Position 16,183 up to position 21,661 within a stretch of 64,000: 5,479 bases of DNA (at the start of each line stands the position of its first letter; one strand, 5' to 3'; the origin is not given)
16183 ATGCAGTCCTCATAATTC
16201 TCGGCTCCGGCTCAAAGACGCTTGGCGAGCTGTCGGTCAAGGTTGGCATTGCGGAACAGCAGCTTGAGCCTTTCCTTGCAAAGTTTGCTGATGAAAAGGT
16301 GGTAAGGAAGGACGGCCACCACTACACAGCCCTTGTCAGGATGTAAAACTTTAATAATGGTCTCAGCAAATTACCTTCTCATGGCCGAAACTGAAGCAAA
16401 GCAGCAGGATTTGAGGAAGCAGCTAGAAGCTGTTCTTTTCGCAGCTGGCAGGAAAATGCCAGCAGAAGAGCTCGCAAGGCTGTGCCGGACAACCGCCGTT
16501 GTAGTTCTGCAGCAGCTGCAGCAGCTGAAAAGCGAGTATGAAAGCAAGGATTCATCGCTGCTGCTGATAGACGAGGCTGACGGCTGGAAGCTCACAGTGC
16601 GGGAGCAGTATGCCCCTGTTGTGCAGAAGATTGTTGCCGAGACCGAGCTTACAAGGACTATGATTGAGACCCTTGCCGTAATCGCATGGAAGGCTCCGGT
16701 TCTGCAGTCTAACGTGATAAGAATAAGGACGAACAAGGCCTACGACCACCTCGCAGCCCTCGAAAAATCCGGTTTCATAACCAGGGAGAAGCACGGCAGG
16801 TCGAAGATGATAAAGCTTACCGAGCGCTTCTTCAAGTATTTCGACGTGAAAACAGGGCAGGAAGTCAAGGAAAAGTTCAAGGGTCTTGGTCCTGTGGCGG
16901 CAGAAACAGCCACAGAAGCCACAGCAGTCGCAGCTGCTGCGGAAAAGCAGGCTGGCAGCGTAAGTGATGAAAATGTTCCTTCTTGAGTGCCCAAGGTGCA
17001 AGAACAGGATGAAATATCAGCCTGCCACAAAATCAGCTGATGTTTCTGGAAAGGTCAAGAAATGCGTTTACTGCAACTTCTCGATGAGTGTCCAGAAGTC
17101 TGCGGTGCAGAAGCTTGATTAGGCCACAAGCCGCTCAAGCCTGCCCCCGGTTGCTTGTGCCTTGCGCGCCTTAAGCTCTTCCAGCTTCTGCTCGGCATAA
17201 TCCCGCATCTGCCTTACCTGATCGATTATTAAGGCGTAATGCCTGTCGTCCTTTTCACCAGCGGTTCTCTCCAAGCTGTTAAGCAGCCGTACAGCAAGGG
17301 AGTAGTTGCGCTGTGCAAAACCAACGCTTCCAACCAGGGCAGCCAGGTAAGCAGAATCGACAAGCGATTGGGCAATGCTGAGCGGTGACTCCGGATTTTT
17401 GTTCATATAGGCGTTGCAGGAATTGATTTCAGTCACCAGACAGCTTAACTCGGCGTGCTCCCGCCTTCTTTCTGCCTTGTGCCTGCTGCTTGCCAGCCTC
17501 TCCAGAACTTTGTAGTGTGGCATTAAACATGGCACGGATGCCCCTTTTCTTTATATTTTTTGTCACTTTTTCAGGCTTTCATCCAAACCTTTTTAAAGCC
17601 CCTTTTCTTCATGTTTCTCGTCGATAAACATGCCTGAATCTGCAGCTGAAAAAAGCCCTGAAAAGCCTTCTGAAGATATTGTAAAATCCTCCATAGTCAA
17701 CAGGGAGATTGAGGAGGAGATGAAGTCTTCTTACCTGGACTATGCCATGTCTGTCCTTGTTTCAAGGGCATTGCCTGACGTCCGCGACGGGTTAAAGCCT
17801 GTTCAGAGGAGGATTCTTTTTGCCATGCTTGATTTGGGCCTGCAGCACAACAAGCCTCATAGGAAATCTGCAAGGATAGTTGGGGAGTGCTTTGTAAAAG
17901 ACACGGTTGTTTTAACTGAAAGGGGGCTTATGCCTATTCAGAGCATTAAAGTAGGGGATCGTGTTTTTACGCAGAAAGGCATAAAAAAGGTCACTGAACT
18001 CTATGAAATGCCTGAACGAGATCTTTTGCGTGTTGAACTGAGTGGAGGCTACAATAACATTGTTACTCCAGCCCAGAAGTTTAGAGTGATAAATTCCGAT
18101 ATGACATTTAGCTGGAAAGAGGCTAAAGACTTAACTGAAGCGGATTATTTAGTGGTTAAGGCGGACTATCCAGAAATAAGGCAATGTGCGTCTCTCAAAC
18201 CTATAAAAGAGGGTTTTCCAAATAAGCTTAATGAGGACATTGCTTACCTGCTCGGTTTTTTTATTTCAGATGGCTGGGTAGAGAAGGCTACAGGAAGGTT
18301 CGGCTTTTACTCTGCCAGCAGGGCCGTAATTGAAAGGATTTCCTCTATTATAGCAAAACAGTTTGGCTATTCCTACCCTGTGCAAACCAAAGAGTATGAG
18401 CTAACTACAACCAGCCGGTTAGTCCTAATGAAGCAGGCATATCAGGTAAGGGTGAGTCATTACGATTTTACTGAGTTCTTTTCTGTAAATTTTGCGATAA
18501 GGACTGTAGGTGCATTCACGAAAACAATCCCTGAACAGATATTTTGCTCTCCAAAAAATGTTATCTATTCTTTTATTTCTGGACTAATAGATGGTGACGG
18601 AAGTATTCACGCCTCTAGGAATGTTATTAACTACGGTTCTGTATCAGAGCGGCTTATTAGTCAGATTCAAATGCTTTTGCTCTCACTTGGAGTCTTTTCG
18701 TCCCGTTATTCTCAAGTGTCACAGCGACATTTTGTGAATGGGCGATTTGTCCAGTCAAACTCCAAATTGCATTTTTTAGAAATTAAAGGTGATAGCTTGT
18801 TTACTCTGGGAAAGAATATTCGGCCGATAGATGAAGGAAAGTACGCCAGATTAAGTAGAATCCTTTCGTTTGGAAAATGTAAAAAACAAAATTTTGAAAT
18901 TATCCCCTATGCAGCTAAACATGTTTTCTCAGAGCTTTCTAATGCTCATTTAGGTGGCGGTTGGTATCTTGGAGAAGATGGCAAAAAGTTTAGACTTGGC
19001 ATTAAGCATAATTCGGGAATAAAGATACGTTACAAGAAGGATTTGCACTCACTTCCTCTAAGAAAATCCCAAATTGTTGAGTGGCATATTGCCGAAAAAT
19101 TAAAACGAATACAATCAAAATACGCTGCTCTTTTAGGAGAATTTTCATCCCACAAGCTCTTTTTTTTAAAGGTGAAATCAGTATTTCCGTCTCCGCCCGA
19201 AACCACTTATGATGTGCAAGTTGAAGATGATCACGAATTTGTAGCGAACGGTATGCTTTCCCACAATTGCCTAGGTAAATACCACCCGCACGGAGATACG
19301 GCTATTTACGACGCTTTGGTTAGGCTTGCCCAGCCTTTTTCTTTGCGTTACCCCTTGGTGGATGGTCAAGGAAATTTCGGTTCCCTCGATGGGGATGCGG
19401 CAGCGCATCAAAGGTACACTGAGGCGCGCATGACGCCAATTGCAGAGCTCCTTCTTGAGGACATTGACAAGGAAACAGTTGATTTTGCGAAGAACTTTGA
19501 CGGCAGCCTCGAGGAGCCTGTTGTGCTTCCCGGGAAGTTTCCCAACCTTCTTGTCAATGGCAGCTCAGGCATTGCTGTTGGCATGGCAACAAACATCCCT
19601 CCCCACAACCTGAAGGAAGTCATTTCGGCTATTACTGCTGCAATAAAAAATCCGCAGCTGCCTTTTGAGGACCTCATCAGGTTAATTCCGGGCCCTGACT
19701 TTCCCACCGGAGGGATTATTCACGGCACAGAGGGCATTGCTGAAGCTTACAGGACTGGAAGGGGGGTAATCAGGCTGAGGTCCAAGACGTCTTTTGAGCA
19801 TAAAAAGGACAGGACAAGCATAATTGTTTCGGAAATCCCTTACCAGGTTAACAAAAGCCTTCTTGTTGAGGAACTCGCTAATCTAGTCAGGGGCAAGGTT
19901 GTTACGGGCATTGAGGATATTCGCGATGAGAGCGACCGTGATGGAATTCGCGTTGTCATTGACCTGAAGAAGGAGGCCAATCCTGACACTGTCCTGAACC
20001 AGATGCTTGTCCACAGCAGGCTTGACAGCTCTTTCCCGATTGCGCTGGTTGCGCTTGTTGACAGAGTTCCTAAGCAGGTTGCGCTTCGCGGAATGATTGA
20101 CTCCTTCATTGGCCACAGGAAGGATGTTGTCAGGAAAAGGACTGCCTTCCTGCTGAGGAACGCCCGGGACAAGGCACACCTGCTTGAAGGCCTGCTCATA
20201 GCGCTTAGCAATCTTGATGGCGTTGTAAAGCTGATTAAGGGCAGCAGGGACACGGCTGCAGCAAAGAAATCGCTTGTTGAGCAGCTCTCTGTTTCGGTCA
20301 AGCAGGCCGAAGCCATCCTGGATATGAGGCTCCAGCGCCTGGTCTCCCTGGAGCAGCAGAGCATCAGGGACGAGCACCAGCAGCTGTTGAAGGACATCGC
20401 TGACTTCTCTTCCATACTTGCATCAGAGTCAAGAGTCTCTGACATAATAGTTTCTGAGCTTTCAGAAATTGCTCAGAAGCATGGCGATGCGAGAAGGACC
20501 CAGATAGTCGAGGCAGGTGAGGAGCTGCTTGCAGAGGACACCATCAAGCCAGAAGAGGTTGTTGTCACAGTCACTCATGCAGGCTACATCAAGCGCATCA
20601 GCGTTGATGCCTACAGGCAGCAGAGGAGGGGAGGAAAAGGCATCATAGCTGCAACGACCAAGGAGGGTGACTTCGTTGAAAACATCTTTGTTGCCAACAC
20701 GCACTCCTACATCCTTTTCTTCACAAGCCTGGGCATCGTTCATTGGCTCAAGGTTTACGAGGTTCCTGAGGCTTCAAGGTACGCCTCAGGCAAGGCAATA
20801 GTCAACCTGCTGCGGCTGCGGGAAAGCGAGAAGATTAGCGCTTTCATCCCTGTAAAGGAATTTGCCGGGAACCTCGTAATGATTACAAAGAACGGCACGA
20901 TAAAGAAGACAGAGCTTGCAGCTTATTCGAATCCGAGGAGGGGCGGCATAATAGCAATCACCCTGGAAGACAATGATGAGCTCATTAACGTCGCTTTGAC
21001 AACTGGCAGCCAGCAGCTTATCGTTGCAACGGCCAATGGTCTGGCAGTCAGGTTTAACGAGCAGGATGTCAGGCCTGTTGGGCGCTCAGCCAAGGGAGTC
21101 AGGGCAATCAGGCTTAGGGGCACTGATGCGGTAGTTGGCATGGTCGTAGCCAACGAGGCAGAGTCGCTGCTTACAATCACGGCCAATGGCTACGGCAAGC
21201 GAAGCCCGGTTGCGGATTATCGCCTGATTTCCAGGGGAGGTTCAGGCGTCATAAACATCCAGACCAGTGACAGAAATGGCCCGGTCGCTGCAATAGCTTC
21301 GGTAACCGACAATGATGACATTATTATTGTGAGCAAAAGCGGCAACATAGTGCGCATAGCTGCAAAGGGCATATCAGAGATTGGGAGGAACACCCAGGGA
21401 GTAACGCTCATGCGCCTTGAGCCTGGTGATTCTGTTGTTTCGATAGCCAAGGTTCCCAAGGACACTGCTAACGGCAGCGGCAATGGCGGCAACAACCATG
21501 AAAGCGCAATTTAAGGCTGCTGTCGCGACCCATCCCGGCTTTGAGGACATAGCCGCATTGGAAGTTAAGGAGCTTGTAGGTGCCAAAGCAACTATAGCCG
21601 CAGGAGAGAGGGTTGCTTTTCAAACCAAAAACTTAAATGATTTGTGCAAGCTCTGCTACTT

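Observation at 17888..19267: GyrA intein at a non-classical insertion site, lacking the block-B histidine, and compositionally foreign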

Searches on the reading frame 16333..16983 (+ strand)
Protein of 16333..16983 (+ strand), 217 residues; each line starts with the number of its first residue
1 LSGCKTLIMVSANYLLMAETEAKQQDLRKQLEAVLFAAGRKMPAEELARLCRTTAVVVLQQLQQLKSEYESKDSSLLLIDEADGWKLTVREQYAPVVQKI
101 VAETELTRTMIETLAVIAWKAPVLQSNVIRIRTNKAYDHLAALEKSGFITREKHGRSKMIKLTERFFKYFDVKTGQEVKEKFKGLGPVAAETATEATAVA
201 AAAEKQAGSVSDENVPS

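Call 60: search_protein_families(library=pfam, proteins=[window:16333-16983:+], max_evalue=0.001)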
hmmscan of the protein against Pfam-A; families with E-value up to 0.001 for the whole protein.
window:16333-16983:+ (217 aa): 3 families
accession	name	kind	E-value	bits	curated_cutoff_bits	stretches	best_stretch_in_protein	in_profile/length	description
PF04079.22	SMC_ScpB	-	1e-33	116.6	27.4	1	30-179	2-158/160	Segregation and condensation complex subunit ScpB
PF22665.2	DUF6293_C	-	8.2e-06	26.6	27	1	138-165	66-93/101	DUF6293 C-terminal winged helix domain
PF12840.13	HTH_20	-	0.00032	21.1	27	0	131-151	30-50/51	Helix-turn-helix domain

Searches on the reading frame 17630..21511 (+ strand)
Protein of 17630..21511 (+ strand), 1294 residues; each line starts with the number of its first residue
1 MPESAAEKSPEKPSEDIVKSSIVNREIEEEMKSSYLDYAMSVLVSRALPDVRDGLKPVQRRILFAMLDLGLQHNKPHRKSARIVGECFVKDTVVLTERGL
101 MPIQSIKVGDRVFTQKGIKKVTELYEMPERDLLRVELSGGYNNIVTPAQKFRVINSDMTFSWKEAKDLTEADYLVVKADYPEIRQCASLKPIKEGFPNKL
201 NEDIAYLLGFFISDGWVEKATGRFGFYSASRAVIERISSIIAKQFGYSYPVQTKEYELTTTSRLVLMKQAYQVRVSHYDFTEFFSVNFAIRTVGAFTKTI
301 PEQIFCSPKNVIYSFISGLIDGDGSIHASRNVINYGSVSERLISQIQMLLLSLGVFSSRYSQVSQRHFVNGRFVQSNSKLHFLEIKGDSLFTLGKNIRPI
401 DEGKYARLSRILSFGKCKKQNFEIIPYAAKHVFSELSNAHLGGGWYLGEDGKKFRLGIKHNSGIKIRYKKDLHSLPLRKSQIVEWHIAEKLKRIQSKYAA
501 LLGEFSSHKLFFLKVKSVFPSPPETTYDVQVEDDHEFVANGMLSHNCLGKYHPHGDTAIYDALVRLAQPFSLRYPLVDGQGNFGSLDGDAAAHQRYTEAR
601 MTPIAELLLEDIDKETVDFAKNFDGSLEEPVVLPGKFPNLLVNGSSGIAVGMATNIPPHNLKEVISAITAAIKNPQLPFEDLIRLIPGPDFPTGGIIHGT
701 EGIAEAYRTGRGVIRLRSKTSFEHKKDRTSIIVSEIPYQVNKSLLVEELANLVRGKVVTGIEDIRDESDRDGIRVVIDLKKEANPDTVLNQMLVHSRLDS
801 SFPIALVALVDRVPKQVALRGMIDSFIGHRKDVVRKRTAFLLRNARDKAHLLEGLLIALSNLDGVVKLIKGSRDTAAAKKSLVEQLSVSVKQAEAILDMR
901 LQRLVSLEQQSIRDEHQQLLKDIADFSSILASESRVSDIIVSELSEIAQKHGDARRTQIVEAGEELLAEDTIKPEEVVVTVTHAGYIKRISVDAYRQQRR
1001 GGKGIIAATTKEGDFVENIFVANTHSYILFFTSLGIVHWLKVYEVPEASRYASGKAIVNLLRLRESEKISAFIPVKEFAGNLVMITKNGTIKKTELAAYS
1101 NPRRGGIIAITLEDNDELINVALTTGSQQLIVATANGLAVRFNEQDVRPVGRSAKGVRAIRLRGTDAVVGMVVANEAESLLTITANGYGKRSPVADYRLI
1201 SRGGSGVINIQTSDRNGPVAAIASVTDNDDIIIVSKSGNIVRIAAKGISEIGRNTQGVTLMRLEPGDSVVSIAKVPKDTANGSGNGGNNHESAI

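Call 4: search_protein_families(library=pfam, proteins=[window:17630-21511:+], max_evalue=0.1)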
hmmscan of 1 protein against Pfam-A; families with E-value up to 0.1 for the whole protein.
window:17630-21511:+ (1294 aa): 10 families
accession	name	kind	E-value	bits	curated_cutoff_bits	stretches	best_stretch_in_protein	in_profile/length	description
PF00521.26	DNA_topoisoIV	-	1.6e-151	505.5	31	2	544-944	38-431/432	DNA gyrase/topoisomerase IV, subunit A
PF03989.18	DNA_gyraseA_C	-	2.6e-74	244.9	27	6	978-1023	3-48/48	DNA gyrase C-terminal domain, beta-propeller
PF14528.11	LAGLIDADG_3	-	4.8e-19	68.8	22.5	2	313-367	4-58/82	LAGLIDADG-like domain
PF14890.11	Intein_splicing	-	6e-14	52.6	35.8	1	117-546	34-155/155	Intein splicing domain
PF13403.11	Hint_2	-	3.4e-05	24.7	28.4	1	87-117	2-32/147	Hint domain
PF05204.19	Hom_end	-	3.7e-05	24.3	21.1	0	300-358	2-61/110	Homing endonuclease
PF07591.16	PT-HINT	-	0.00019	22.1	27.7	1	94-176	2-89/137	Pretoxin HINT domain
PF24307.1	DUF7486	-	0.005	16.8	27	1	1156-1245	18-106/154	Family of unknown function (DUF7486)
PF01079.26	Hint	-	0.026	14.5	29.7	0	84-117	10-44/213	Hint module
PF04762.18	Beta-prop_ELP1_1st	-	0.046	13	26.8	0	1213-1273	71-137/359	ELP1 first N-terminal beta-propeller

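Call 5: find_homologous_proteins(query=window:17630-21511:+, region=60-580)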
Query window:17630-21511:+, residues 60-580 (521 aa): 7997 proteins with E <= 0.001 among 8000 candidates; the best 120 are listed.
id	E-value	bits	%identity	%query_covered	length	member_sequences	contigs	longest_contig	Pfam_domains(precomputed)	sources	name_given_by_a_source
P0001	0.0e+0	1181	100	100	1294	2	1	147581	PF00521.27,PF03989.19,PF14528.12,PF14890.12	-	-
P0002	0.0e+0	1090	92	100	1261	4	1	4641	PF05204.20,PF00521.27,PF03989.19,PF14528.12,PF14890.12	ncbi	ncbi:MAG: DNA gyrase subunit A [Nanoarchaeota archaeon]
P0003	2.3e-188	645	51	100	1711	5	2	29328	PF00521.27,PF03989.19,PF14528.12,PF14527.12,PF14890.12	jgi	-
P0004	2.1e-183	629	51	100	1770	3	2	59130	PF00521.27,PF03989.19,PF14528.12,PF14890.12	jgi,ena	jgi:DNA gyrase subunit A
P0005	2.5e-182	625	52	100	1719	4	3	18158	PF00521.27,PF03989.19,PF14528.12,PF14890.12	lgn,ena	-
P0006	3.6e-182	625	52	100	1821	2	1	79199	PF00521.27,PF03989.19,PF14528.12,PF14890.12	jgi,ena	jgi:DNA gyrase subunit A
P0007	1.6e-181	623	50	100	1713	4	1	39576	PF00521.27,PF03989.19,PF14528.12,PF14890.12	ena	-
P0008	1.7e-181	623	54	100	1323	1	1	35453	PF00521.27,PF03989.19,PF14528.12,PF14890.12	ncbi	-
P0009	7.4e-177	607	54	100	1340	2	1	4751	PF00521.27,PF03989.19,PF14528.12,PF14890.12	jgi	-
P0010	5.3e-176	605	53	100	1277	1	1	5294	PF00521.27,PF03989.19,PF14528.12,PF14890.12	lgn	-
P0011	1.4e-175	603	54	100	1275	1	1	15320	PF00521.27,PF03989.19,PF14528.12,PF14890.12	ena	-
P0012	4.2e-175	602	51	100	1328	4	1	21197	PF00521.27,PF03989.19,PF14528.12,PF14890.12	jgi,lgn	-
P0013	8.5e-174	597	49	100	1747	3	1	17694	PF00521.27,PF03989.19,PF14528.12,PF13403.12,PF14890.12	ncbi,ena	-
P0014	9.9e-173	594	51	100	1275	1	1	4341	PF00521.27,PF03989.19,PF14528.12,PF14890.12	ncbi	-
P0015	1.4e-172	593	52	100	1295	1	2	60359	PF00521.27,PF03989.19,PF14528.12,PF14890.12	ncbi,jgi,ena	-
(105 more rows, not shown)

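Call 28: find_encoding_contigs(protein=P0002, flank=3000, max_places=3)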
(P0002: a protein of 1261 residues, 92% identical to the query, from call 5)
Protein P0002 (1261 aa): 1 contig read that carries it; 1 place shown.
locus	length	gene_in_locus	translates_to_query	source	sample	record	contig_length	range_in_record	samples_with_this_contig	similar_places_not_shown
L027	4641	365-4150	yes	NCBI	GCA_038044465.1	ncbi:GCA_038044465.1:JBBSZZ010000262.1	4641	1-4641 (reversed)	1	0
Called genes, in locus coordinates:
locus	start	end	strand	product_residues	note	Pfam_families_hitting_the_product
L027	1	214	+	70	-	?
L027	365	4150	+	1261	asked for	PF00521:DNA_topoisoIV, PF14890:Intein_splicing, PF05204:Hom_end (faint), PF14528:LAGLIDADG_3, PF00521:DNA_topoisoIV, PF03989:DNA_gyraseA_C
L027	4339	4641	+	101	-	?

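Call 46: search_protein_families(library=ncbifam, proteins=[window:17630-21511:+], max_evalue=0.001)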
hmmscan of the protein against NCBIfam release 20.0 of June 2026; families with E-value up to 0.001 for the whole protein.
window:17630-21511:+ (1294 aa): 19 families
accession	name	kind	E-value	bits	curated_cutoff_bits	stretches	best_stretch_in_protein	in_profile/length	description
NF004043.1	PRK05560.1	equivalog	0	1132.1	902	2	529-1275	49-798/798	DNA gyrase subunit A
TIGR01063.1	gyrA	equivalog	0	1101.6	877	2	531-1276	50-799/800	DNA topoisomerase (ATP-hydrolyzing) subunit A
NF038098.1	GyrA_w_intein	exception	1.1e-272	907.9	1850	4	597-1277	538-1228/1232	intein-containing DNA gyrase subunit A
NF004044.1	PRK05561.1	subfamily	1.6e-240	800.7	654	3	545-1173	60-684/738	DNA topoisomerase (ATP-hydrolyzing)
TIGR01061.1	parC_Gpos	equivalog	1.4e-199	665.1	813.25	2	546-1205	65-725/737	DNA topoisomerase IV subunit A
NF010586.0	PRK13979.1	equivalog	1.5e-187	625.4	1475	3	545-1125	76-666/957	DNA topoisomerase IV subunit A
TIGR01062.1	parC_Gneg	equivalog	8.3e-161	536.6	628.9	2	546-1168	65-676/735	DNA topoisomerase IV subunit A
NF007209.0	PRK09631.1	equivalog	2.3e-61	208.3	644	2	546-966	60-462/635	DNA topoisomerase IV subunit A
NF009397.0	PRK12758.1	equivalog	1.6e-57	195.1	780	2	550-959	82-476/870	DNA gyrase/topoisomerase IV subunit A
NF007208.0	PRK09630.1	equivalog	8.7e-41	140.3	598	2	551-798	64-288/479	DNA topoisomerase IV subunit A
NF006207.0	PRK08332.1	equivalog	5.3e-14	50.4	2400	1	124-368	940-1152/1684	vitamin B12-dependent ribonucleotide reductase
NF005852.0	PRK07773.1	equivalog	8.4e-13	47.5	780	1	290-366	590-670/886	replicative DNA helicase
NF011491.0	PRK14898.1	equivalog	1.2e-11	43.4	783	1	193-427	232-453/860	DNA-directed RNA polymerase subunit A''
NF007072.0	PRK09519.1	equivalog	1.4e-10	40.2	1024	1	121-551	296-696/790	intein-containing recombinase RecA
NF045703.1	rSAM_Tes_intein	exception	5.2e-10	37.8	1700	1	150-411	318-557/1040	tetraether lipid synthase Tes, intein-containing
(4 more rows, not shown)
